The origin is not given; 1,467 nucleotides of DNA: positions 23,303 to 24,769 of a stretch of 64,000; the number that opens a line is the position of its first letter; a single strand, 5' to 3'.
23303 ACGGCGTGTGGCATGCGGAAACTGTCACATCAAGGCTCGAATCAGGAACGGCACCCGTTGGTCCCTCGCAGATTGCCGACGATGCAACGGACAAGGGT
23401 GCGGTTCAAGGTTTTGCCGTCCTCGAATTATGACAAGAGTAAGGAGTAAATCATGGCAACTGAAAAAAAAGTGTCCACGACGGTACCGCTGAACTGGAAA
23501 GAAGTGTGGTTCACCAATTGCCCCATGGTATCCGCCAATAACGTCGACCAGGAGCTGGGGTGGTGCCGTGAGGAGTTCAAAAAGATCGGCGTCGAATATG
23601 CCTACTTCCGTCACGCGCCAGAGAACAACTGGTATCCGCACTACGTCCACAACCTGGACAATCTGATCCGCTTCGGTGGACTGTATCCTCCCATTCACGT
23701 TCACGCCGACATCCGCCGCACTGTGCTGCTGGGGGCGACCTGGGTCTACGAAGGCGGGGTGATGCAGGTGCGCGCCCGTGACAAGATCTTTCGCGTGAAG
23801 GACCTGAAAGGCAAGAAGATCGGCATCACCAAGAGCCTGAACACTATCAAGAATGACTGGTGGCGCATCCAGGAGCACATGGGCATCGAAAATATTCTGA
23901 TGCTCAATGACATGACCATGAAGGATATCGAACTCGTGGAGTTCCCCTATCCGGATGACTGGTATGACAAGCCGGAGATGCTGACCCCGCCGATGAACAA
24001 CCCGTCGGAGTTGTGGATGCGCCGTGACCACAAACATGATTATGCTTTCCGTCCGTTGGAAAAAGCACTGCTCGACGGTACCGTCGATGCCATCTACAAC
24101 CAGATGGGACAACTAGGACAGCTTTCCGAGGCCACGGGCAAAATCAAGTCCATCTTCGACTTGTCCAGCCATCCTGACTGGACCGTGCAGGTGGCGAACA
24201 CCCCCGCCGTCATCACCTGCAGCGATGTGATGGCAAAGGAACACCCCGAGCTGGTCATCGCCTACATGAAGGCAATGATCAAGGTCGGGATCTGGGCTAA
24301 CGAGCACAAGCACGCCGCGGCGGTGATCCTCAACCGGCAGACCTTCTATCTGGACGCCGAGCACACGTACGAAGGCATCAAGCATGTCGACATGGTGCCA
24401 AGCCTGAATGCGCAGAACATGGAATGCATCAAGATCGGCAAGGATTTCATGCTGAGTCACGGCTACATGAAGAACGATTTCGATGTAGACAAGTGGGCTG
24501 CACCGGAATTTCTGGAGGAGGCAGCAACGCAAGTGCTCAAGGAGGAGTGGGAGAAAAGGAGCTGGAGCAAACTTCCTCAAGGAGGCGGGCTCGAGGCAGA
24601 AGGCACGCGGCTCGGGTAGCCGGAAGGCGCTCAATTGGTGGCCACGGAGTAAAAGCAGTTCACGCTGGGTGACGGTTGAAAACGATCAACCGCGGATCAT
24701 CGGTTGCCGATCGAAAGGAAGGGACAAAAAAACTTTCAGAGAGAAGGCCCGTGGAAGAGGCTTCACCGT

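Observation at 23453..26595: DszB-like desulfinase operon without DszA/DszC, partnered with a ferredoxin::nitroreductase fusion and a crotonase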

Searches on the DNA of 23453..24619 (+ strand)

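Call 84: search_rna_families(sources=[L002, L004, L010, L023, L044, L047, L062, L085], threshold=gathering)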
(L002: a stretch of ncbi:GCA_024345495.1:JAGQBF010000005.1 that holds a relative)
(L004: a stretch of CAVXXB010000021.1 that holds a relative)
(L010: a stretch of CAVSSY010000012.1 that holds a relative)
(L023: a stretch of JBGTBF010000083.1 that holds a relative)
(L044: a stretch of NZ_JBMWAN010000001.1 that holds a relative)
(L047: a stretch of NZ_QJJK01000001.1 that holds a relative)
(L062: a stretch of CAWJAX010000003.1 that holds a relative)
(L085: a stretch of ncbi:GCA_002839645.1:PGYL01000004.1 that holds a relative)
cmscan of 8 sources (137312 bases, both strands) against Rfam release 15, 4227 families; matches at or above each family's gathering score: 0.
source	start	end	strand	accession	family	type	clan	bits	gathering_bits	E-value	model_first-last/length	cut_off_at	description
